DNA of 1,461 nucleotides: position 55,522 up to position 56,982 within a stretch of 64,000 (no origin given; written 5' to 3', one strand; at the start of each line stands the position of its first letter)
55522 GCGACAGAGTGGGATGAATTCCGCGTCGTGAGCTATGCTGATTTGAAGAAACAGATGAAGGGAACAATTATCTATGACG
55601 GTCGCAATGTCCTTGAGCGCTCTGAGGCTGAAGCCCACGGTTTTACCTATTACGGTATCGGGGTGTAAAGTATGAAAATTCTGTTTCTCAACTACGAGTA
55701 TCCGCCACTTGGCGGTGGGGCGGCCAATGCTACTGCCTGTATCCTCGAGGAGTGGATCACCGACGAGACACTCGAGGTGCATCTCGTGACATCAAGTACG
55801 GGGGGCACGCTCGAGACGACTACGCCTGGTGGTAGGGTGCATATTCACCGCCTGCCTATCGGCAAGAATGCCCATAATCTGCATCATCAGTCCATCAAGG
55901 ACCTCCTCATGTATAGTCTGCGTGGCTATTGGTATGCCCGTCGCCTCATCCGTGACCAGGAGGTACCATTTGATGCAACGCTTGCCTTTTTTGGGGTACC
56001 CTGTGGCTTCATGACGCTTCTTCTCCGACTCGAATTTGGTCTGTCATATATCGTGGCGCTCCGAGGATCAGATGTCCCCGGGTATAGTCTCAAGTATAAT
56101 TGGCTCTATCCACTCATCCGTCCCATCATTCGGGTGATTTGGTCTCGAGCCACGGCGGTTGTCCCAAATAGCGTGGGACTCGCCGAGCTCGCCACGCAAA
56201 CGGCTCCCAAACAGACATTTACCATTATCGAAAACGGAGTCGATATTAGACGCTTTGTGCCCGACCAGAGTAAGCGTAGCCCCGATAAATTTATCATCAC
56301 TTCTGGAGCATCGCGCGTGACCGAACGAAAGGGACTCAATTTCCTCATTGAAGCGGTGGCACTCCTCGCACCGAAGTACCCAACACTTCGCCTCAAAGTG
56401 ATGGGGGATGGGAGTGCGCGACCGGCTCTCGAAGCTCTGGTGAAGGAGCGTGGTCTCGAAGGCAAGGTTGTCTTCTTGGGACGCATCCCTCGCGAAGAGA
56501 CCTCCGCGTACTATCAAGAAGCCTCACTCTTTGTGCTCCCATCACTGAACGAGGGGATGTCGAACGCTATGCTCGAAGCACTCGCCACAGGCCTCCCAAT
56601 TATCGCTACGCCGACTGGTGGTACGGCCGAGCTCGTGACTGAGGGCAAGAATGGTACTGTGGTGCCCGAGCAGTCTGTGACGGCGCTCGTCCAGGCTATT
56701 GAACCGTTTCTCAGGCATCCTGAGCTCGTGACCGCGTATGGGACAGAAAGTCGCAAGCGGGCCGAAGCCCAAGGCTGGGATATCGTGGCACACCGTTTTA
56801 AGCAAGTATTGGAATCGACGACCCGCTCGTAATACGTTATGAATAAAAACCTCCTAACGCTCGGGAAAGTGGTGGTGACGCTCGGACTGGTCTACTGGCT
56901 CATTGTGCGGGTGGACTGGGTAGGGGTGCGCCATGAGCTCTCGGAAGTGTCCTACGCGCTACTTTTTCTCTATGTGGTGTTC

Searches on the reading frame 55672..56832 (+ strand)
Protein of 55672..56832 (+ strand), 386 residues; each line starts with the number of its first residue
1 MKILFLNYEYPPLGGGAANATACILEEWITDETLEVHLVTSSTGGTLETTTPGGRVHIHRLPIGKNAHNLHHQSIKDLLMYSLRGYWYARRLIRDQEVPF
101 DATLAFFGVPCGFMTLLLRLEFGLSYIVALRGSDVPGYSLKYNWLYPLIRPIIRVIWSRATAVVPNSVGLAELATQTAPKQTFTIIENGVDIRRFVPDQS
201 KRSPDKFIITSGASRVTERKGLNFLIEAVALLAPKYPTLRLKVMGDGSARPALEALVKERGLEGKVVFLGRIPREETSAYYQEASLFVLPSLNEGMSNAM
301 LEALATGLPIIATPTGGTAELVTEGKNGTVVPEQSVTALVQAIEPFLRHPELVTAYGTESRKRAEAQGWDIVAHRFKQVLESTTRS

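Call 45: search_protein_families(library=pfam, proteins=[window:55672-56832:+], max_evalue=0.0001)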
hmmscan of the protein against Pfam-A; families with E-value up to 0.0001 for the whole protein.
window:55672-56832:+ (386 aa): 6 families
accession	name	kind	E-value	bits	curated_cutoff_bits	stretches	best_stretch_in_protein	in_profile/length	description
PF00534.26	Glycos_transf_1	-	1.5e-36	125.9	26.4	1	202-363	12-172/172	Glycosyl transferases group 1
PF13692.12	Glyco_trans_1_4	-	1.8e-35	122.7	27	1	209-347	5-140/142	Glycosyl transferases group 1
PF13579.12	Glyco_trans_4_4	-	4.6e-10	40.5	29.7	1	16-189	2-158/158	Glycosyl transferase 4-like domain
PF13524.12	Glyco_trans_1_2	-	1.5e-08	35.1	25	1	223-379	3-142/144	Glycosyl transferase-like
PF20706.3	GT4-conflict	-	4.6e-08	32.9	26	1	176-370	167-379/385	Family 4 Glycosyltransferase in conflict systems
PF13439.12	Glyco_transf_4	-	4.6e-06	27.2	28.5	1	16-194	3-170/170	Glycosyltransferase Family 4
